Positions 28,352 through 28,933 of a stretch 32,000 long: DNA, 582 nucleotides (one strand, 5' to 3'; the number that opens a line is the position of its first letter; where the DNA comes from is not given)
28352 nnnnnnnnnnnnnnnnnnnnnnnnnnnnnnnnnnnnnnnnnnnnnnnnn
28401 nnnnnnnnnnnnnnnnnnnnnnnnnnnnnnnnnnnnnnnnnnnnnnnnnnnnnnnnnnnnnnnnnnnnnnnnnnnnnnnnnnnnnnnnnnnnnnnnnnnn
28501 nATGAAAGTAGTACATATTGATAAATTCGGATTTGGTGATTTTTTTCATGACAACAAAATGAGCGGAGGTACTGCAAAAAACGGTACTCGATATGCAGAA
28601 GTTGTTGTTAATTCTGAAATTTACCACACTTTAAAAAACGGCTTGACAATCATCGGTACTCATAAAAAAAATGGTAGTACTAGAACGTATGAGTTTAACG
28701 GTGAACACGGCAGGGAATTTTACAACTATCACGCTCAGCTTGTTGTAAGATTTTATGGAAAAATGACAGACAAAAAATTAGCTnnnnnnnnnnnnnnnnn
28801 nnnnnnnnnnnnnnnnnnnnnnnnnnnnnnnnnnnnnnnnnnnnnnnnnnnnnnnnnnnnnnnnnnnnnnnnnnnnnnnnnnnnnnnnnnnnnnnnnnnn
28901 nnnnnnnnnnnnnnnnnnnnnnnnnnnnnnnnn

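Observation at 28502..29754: Candidate acr-aca-like anti-defence operons: orphan 94-aa and 122-aa proteins plus DUF1456 and RHH genes at a prophage end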

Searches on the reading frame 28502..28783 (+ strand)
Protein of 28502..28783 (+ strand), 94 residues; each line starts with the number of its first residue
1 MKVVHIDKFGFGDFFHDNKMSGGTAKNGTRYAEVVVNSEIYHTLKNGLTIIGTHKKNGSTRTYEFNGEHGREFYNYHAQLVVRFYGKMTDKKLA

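Call 6: search_protein_families(library=pfam, proteins=[window:28502-28783:+], max_evalue=1)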
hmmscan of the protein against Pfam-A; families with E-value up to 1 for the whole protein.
window:28502-28783:+ (94 aa): 0 families

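Call 7: search_protein_families(library=phrogs, proteins=[window:28502-28783:+], max_evalue=1)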
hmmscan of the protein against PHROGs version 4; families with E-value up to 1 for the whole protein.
window:28502-28783:+ (94 aa): 2 families
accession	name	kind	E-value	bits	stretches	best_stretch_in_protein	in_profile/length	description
phrog_29625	-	unknown function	0.071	14.3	1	33-64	45-76/93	-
phrog_4663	-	unknown function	0.12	13.7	1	30-64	38-72/109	-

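Call 9: search_solved_structures(query=window:28502-28783:+, max_evalue=10, show_alignments=2)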
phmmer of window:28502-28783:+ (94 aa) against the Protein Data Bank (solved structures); distinct sequences matched with E-value up to 10: 1.
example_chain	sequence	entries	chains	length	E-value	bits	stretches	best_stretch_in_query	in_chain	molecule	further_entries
5x2g_A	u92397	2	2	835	0.55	13.8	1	27-76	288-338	CRISPR-associated endonuclease Cas9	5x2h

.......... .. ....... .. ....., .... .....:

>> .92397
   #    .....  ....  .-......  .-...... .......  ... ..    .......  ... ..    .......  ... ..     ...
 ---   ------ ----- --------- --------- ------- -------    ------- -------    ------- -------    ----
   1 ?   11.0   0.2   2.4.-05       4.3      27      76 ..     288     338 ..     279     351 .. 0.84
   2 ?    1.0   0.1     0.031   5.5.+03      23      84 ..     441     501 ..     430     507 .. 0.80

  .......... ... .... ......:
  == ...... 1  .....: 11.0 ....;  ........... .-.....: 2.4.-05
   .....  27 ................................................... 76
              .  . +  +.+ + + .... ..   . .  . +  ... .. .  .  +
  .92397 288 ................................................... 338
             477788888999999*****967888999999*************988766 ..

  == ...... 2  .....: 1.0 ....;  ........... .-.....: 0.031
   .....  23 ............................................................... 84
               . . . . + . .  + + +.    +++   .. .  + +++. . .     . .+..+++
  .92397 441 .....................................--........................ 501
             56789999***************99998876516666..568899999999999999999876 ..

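Call 12: search_protein_families(library=ncbifam, proteins=[window:28502-28783:+], max_evalue=1)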
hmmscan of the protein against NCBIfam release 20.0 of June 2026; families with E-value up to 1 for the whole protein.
window:28502-28783:+ (94 aa): 1 family
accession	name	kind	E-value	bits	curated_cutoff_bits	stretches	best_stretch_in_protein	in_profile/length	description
NF047601.1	MscSThanab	equivalog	0.11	11.9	500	1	3-59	123-179/280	small-conductance mechanosensitive channel MscS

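Call 17: list_cluster_members(proteins=[window:28502-28783:+, window:28834-29103:+, window:29112-29300:+, window:29386-29751:+, window:30192-30758:-])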
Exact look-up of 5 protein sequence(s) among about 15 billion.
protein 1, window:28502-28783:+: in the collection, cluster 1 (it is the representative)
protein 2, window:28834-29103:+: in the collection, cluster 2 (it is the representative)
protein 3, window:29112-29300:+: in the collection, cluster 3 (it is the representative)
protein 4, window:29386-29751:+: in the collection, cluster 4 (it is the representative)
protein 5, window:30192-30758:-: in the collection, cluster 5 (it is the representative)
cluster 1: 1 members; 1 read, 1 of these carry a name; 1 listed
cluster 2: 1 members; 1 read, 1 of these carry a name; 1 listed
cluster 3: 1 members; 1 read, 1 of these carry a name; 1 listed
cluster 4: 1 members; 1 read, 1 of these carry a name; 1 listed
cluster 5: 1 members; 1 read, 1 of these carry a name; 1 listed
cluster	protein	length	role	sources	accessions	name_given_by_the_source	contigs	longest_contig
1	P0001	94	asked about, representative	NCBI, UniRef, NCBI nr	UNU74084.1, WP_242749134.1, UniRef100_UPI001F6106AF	hypothetical protein LU293_04100 [Moraxella nasovis] | hypothetical protein n=1 Tax=Moraxella nasovis TaxID=2904121 RepID=UPI001F6106AF | hypothetical protein [Moraxella nasovis]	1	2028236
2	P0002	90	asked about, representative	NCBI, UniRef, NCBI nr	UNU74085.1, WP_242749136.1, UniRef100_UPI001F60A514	DUF1456 family protein [Moraxella nasovis] | DUF1456 family protein n=1 Tax=Moraxella nasovis TaxID=2904121 RepID=UPI001F60A514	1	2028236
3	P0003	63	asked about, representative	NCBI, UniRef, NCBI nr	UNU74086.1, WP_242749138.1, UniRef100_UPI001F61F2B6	hypothetical protein LU293_04110 [Moraxella nasovis] | hypothetical protein n=1 Tax=Moraxella nasovis TaxID=2904121 RepID=UPI001F61F2B6 | hypothetical protein [Moraxella nasovis]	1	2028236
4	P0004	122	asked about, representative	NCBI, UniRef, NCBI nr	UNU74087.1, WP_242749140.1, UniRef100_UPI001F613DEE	hypothetical protein LU293_04115 [Moraxella nasovis] | hypothetical protein n=1 Tax=Moraxella nasovis TaxID=2904121 RepID=UPI001F613DEE | hypothetical protein [Moraxella nasovis]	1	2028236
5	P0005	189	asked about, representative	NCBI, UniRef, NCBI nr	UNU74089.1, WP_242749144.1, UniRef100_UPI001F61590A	D-Ala-D-Ala carboxypeptidase family metallohydrolase [Moraxella nasovis] | D-Ala-D-Ala carboxypeptidase family metallohydrolase n=1 Tax=Moraxella nasovis ...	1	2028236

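Call 18: find_homologous_proteins(query=window:28502-28783:+)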
Query window:28502-28783:+ (94 aa): 4 proteins with E <= 0.001 among 4 candidates.
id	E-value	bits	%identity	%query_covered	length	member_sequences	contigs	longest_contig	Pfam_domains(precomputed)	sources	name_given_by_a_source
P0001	8.4e-57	207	100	100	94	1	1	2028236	-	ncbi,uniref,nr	ncbi:hypothetical protein LU293_04100 [Moraxella nasovis]|uniref:hypothetical protein n=1 Tax=Moraxe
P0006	2.7e-24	103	58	96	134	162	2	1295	-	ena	-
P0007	1.5e-23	101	59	96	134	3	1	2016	-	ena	-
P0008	4.5e-20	89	55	95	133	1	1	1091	-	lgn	-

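Call 20: find_encoding_contigs(protein=P0007, flank=5000)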
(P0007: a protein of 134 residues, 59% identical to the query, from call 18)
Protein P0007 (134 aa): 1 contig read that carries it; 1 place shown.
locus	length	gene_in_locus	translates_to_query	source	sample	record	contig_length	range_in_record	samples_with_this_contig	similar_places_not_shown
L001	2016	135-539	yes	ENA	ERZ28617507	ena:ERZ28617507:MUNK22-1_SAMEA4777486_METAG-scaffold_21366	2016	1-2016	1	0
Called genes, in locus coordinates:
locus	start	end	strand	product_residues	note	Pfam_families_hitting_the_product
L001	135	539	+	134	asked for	-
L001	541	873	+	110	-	-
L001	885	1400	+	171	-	-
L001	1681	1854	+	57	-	-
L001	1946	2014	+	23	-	?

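Call 21: find_encoding_contigs(protein=P0006, flank=5000)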
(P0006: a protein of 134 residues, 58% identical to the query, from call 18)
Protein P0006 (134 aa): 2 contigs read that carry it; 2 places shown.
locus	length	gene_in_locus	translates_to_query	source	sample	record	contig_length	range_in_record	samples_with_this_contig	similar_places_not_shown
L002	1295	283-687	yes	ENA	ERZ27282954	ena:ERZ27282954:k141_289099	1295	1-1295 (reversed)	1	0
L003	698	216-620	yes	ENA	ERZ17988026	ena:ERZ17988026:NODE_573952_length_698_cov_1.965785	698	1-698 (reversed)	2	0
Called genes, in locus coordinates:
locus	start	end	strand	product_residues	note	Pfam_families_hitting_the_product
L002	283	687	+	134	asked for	-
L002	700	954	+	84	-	-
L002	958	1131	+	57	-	-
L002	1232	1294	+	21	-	?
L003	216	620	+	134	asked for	-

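Call 72: search_protein_families(library=pfam, proteins=[P0006, L001:541-870:+, L001:885-1397:+], max_evalue=1)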
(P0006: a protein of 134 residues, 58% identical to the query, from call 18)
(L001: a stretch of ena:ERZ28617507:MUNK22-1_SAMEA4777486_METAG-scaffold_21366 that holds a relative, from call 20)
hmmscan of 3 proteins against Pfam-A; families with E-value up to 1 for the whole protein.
P0006 (134 aa): 1 family
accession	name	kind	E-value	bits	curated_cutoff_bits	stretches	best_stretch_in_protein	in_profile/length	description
PF11324.13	DUF3126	-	0.2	11.9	25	1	55-80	13-38/63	Protein of unknown function (DUF3126)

L001:541-870:+ (110 aa): 1 family
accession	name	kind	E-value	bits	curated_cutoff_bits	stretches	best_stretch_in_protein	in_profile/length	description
PF12010.13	DUF3502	-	0.05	14.5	24.4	1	25-86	7-66/69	Domain of unknown function (DUF3502)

L001:885-1397:+ (171 aa): 2 families
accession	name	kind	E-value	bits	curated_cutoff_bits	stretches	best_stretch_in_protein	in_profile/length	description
PF14082.12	SduA_C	-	0.024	15.2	27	1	38-87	48-99/159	Shedu protein SduA, C-terminal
PF21097.3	SR_plectin_7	-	0.033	15.1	27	1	9-81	1-71/116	Spectrin repeat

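Call 78: predict_structure(alignment_id=A4)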
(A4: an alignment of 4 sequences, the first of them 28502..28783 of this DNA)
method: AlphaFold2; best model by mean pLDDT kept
length: 94 residues; sequences in the alignment: 4
mean_pLDDT: 91.7   pTM: 0.80
mean pLDDT of the five models: 91.7, 91.6, 86.5, 80.1, 78.1
residues with pLDDT >= 90: 71; 70-90: 22; 50-70: 1; < 50: 0
segments of 3 or more residues with pLDDT < 50: none
pLDDT, mean of each block of 10 residues (from residue 1): 90 91 88 95 96 90 94 94 94 76
secondary structure, 60 per line:
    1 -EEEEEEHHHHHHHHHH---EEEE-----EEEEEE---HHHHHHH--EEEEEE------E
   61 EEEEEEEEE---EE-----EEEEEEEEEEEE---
elements in order: E2-7 H8-17 E21-24 E30-35 H39-45 E48-53 E60-69 E80-91

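Call 81: fold_search(model_id=the predicted structure, library=pdb)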
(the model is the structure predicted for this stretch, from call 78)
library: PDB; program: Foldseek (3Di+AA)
matches with E <= 10: 494; with E <= 0.001: 0
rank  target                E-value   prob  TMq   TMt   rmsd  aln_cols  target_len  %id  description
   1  9m8o_F                9.9e-02  0.20  0.26  0.17  18.4       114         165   10  Cryo-EM structure of bacteriophage NF5 baseplate (released 2025-12-17)
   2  9m8o_D                1.3e-01  0.38  0.34  0.22  13.1       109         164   12  Cryo-EM structure of bacteriophage NF5 baseplate (released 2025-12-17)
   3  9m8o_A                1.3e-01  0.38  0.33  0.22  13.1       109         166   12  Cryo-EM structure of bacteriophage NF5 baseplate (released 2025-12-17)
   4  9m8o_C                2.2e-01  0.20  0.31  0.20  17.8       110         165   11  Cryo-EM structure of bacteriophage NF5 baseplate (released 2025-12-17)
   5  9b45_M                2.8e-01  0.30  0.32  0.23  11.5       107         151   10  Pseudomonas phage Pa193 baseplate complex and tail fiber (released 2024-10-16)
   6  9m7c_A                3.4e-01  0.23  0.31  0.21  13.1       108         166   14  Cryo-EM structure of bacteriophage NF5 tail tube (released 2025-12-17)
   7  9r2v_F                4.5e-01  0.14  0.22  0.16  11.4        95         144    7  De novo designed M16 protein fold (released 2025-05-14)
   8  4jek_A                4.5e-01  0.14  0.24  0.08   9.2        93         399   11  Structure of dibenzothiophene monooxygenase (DszC) from Rhodococcus erythropolis (released 2013-09-18)
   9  9r2v_E                5.7e-01  0.04  0.14  0.10  11.4        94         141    8  De novo designed M16 protein fold (released 2025-05-14)
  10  9oxn_A                6.4e-01  0.18  0.28  0.07   9.2        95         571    8  Compact, ligand-free state of Manduca sexta soluble guanylate cyclase mutant beta C122S (released 2025-11-12)
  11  3nwz_A                6.4e-01  0.13  0.26  0.18   9.3       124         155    6  Crystal Structure of BH2602 protein from Bacillus halodurans with CoA, Northeast Structural Genomics Consortium Target (released 2010-09-08)
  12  3q70                  6.4e-01  0.13  0.30  0.10  18.1       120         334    9  Secreted aspartic protease in complex with ritonavir (released 2012-01-04)
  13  3tqy_A                6.7e-01  0.06  0.19  0.16  12.3       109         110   12  Structure of a single-stranded DNA-binding protein (ssb), from Coxiella burnetii (released 2011-09-21)
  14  6yex_B                7.6e-01  0.13  0.30  0.14  11.1       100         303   10  VcaM4I restriction endonuclease in the absence of DNA (released 2020-12-16)
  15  9nk1                  8.5e-01  0.38  0.41  0.30   4.8        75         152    9  Prenylated-FMN maturase PhdC from Mycolicibacterium fortuitum bound to flavin mononucleotide (released 2026-02-18)
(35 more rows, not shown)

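Call 94: search_protein_families(library=padloc, proteins=[window:28502-28783:+], max_evalue=1)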
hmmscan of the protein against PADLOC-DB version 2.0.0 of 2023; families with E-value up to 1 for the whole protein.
window:28502-28783:+ (94 aa): 0 families

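Call 99: fold_search(model_id=the predicted structure, library=viral)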
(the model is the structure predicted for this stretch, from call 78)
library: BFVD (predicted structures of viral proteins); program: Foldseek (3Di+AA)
matches with E <= 10: 697; with E <= 0.001: 0
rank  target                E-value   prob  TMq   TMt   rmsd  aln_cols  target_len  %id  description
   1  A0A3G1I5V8            5.5e-02  0.66  0.33  0.22  12.4       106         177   12  (no name in the UniProt tables at hand)
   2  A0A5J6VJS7            6.9e-02  0.30  0.25  0.17   7.6       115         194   10  Uncharacterized protein [Megaviridae environmental sample]
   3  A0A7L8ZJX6            9.8e-02  0.57  0.34  0.35   8.2       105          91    8  Putative RNA-binding protein [Enterococcus phage 9184]
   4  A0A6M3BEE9            1.0e-01  0.80  0.40  0.29   4.8        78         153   10  (no name in the UniProt tables at hand)
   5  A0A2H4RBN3            1.4e-01  0.41  0.24  0.21  10.0        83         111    6  Uncharacterized protein [Sulfolobus ellipsoid virus 1]
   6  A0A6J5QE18            1.6e-01  0.44  0.33  0.26   9.9       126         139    6  Uncharacterized protein [uncultured Caudovirales phage]
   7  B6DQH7                1.7e-01  0.41  0.32  0.10  11.7        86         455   14  (no name in the UniProt tables at hand)
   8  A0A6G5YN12            1.7e-01  0.33  0.30  0.23  11.1       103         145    7  (no name in the UniProt tables at hand)
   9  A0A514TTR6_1          1.9e-01  0.12  0.20  0.03  13.0        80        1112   10  RNA-directed RNA polymerase L [Largemouth bass bunyavirus]
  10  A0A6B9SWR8            2.2e-01  0.63  0.38  0.24   6.0        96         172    6  Uncharacterized protein [Vibrio phage VH1_2019]
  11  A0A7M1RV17            2.2e-01  0.51  0.37  0.40   7.4       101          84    6  Uncharacterized protein [uncultured phage cr130_1]
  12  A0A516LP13            2.2e-01  0.44  0.34  0.24  11.8       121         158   12  (no name in the UniProt tables at hand)
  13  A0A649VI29            2.5e-01  0.38  0.32  0.20  12.4       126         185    6  (no name in the UniProt tables at hand)
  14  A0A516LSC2            2.8e-01  0.23  0.30  0.22  12.6       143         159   10  (no name in the UniProt tables at hand)
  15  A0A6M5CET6            2.8e-01  0.21  0.29  0.23  13.2       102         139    9  Tail fiber protein [Vibrio phage Vc1]
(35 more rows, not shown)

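Call 119: search_protein_families(library=phrogs, proteins=[P0006, L001:541-870:+, L001:885-1397:+], max_evalue=0.01)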
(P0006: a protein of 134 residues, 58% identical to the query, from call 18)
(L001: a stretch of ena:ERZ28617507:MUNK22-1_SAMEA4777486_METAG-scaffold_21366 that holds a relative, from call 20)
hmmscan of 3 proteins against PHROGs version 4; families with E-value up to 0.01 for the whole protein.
P0006 (134 aa): 1 family
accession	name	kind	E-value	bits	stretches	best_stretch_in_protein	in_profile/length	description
phrog_12732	-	unknown function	3.1e-07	31.8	1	1-49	1-49/121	-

L001:541-870:+ (110 aa): 0 families

L001:885-1397:+ (171 aa): 0 families

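Call 120: search_solved_structures(query=P0006, max_evalue=1)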
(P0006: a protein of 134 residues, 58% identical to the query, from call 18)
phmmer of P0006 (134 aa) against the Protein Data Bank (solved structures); distinct sequences matched with E-value up to 1: 0.
